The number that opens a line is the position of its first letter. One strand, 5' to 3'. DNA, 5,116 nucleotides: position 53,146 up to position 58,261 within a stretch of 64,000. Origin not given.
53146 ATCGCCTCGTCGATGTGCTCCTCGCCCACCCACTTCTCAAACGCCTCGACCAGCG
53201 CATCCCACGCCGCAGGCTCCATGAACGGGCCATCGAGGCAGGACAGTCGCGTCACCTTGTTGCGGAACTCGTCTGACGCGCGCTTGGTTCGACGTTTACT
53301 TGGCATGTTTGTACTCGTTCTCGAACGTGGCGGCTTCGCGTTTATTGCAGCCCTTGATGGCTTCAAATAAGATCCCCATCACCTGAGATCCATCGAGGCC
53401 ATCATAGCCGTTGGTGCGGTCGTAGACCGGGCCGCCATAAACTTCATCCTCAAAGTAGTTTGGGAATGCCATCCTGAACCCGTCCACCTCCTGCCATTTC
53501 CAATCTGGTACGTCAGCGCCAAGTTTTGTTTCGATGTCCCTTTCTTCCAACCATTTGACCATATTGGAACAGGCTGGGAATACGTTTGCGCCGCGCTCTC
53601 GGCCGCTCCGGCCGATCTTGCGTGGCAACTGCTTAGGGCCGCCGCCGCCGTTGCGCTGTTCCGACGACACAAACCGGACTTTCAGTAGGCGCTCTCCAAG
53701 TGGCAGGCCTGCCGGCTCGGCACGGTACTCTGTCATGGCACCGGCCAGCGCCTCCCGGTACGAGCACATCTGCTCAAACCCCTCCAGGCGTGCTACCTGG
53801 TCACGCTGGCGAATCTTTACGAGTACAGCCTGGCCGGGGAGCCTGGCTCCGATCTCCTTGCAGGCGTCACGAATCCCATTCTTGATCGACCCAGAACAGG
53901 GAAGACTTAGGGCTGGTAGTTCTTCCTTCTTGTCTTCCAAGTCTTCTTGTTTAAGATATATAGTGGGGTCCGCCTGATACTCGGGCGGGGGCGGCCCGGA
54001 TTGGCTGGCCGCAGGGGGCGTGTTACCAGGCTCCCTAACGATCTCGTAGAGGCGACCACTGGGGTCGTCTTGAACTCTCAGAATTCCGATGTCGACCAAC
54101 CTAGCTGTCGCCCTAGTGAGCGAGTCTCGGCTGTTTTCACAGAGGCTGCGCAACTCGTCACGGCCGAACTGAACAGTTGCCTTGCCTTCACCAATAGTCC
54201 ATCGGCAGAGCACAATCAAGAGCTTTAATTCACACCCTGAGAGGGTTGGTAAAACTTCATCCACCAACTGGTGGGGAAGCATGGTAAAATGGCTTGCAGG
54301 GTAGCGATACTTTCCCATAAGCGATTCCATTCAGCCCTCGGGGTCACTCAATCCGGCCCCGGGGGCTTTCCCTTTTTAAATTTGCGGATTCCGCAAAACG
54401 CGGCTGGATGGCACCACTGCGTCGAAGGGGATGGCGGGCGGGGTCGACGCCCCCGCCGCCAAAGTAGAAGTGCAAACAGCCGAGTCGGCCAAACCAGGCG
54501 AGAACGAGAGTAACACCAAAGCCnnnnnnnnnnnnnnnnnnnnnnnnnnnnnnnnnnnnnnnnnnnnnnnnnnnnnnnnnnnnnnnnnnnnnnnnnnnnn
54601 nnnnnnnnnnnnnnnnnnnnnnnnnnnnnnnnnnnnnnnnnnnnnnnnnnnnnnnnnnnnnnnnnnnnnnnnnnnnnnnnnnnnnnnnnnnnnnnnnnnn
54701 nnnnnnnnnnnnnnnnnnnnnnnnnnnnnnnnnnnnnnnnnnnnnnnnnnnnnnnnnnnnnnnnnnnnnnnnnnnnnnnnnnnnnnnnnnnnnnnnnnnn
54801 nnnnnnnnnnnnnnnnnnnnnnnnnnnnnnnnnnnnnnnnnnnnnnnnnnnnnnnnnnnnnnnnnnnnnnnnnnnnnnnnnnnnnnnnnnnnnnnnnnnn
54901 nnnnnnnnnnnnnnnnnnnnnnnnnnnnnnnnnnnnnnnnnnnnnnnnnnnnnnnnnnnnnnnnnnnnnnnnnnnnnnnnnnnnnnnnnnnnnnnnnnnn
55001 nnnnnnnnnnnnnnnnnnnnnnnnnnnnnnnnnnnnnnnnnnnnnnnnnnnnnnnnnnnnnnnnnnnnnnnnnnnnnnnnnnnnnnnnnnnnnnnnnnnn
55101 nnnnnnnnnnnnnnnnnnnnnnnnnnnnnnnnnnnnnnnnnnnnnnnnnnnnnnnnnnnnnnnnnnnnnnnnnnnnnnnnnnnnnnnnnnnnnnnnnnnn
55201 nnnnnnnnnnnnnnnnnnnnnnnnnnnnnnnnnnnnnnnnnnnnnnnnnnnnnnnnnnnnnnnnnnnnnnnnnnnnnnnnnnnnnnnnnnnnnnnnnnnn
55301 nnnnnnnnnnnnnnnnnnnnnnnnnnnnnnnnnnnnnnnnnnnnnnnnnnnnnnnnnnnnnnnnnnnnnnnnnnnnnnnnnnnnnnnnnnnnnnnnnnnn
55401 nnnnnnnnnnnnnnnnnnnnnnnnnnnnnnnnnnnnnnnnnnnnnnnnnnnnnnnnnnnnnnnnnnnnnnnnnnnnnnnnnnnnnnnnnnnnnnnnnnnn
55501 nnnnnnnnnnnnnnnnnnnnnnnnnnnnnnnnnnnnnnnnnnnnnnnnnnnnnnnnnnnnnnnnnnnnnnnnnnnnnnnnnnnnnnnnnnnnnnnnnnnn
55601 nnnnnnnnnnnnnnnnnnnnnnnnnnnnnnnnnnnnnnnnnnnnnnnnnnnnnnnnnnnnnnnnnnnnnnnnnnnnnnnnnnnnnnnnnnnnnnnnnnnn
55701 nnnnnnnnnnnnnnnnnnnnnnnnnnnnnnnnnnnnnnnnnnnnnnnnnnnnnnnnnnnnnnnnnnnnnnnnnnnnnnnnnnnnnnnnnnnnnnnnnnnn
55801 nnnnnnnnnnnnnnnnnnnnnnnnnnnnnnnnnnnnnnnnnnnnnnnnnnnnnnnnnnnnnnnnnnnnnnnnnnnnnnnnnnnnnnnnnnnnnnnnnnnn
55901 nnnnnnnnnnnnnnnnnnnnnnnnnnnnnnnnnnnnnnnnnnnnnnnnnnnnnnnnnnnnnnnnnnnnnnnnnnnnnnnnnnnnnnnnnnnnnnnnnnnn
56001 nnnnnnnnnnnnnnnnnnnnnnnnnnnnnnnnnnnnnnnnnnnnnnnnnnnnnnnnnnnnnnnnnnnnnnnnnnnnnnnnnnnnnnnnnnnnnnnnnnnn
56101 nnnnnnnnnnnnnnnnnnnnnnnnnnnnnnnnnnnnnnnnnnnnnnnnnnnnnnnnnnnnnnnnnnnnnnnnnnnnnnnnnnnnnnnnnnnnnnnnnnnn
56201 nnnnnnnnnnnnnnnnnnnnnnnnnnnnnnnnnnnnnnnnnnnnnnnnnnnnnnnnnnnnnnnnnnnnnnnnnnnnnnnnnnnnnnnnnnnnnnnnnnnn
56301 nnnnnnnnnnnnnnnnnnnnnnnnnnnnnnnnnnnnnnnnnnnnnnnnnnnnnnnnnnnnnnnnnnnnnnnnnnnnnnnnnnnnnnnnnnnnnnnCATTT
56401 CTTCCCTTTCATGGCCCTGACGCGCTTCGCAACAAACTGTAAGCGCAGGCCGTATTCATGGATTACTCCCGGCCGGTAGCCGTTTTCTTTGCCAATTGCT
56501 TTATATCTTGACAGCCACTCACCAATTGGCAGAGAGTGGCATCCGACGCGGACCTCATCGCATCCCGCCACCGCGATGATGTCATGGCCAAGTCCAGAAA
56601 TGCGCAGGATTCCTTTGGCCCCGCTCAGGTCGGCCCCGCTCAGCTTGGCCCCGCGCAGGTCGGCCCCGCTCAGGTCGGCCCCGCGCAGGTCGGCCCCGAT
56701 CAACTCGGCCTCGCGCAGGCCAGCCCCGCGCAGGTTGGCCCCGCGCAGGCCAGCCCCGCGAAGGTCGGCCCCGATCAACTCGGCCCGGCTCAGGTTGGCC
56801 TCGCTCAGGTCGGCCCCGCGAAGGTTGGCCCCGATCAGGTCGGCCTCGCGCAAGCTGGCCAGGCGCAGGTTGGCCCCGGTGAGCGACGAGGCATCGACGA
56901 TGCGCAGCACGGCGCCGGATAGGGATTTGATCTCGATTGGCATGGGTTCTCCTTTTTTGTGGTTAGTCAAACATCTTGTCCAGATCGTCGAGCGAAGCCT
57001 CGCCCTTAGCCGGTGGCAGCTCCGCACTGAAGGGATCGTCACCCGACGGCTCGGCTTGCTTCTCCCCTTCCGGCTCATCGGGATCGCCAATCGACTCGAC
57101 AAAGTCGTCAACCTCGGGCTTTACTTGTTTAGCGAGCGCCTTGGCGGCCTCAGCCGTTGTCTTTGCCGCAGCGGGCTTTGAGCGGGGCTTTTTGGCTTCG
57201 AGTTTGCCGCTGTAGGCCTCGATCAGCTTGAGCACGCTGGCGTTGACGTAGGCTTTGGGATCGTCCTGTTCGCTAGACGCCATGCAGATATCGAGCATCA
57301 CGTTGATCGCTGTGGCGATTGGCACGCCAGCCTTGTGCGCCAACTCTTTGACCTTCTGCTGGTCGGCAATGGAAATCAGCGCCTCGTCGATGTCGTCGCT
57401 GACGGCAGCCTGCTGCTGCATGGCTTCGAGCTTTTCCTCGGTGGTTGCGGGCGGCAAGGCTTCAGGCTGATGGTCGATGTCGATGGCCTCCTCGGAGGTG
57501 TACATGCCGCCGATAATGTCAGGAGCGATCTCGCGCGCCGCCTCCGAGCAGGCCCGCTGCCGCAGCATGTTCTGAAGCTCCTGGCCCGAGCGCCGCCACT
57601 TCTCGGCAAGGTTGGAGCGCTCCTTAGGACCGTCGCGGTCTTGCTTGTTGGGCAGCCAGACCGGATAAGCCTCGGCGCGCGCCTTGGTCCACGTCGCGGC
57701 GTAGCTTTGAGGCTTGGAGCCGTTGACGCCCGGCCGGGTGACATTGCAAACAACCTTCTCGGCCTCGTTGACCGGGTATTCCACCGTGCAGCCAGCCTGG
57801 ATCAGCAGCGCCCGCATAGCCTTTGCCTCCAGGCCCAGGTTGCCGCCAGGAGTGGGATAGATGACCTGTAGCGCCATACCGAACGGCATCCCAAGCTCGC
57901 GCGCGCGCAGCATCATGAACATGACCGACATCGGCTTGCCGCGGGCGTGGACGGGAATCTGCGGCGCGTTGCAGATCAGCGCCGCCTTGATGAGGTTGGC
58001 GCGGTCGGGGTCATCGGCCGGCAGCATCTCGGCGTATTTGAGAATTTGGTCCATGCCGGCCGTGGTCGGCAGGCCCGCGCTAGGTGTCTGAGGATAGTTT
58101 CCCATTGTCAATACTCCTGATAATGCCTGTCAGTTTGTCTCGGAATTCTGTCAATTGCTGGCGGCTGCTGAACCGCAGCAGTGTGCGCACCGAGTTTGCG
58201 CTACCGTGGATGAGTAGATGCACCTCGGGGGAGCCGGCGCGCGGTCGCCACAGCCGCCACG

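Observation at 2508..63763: Genome-wide 15-19 bp palindrome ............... in about 20 copies across both transcription blocks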

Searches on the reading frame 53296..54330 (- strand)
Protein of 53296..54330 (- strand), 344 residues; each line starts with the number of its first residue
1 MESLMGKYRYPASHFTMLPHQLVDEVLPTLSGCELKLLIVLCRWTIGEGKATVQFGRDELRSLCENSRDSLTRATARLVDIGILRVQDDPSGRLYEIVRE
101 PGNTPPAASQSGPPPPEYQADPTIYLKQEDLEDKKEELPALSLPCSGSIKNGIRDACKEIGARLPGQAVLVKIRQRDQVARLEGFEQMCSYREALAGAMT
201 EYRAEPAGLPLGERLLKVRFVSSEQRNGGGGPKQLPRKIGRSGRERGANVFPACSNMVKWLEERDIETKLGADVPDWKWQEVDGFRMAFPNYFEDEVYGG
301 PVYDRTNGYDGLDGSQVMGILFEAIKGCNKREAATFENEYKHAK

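Call 10: search_protein_families(library=pfam, proteins=[window:53296-54330:-], max_evalue=0.001)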
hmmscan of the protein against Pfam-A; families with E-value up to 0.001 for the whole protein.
window:53296-54330:- (344 aa): 0 families

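Call 89: search_protein_families(library=phrogs, proteins=[window:53296-54330:-], max_evalue=0.001)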
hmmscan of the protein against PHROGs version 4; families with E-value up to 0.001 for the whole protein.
window:53296-54330:- (344 aa): 2 families
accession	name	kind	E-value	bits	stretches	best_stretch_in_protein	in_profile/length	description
phrog_678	-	DNA, RNA and nucleotide metabolism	5.1e-05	24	1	15-104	32-141/346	replication initiation O-like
phrog_18020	-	DNA, RNA and nucleotide metabolism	9.1e-05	23.4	1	16-88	15-88/248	replication initiation O-like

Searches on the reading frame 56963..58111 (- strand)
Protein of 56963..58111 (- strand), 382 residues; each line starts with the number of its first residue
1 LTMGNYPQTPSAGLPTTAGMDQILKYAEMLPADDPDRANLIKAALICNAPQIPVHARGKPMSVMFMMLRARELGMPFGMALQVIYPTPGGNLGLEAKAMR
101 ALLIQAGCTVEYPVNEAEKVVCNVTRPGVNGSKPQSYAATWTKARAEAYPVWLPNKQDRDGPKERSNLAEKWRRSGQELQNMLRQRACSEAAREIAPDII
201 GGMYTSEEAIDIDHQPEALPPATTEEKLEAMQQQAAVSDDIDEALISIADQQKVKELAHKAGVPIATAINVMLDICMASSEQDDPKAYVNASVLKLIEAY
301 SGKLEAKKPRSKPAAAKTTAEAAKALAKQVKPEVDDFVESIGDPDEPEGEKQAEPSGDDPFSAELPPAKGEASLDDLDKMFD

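Call 10: search_protein_families(library=pfam, proteins=[window:56963-58111:-], max_evalue=0.001)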
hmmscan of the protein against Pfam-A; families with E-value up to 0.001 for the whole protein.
window:56963-58111:- (382 aa): 1 family
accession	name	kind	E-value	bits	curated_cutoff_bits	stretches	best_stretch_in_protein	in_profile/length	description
PF03837.19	RecT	-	0.00013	22.1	24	0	58-216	19-194/198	RecT family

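Call 56: find_homologous_proteins(query=window:56963-58105:-, max_evalue=0.00001)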
Query window:56963-58105:- (380 aa): 1 proteins with E <= 0.00001 among 7832 candidates.
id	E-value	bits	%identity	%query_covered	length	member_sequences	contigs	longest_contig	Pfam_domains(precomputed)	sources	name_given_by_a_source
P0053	5.4e-247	837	100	100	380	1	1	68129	-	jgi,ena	-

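Call 57: find_encoding_contigs(protein=P0053, flank=10000, max_places=3)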
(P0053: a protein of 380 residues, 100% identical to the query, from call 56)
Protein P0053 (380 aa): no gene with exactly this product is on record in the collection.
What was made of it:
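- Tried and rejected: Homolog search with the RecT-like protein, which found only itself (call 56), and a failed look-up (call 57).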
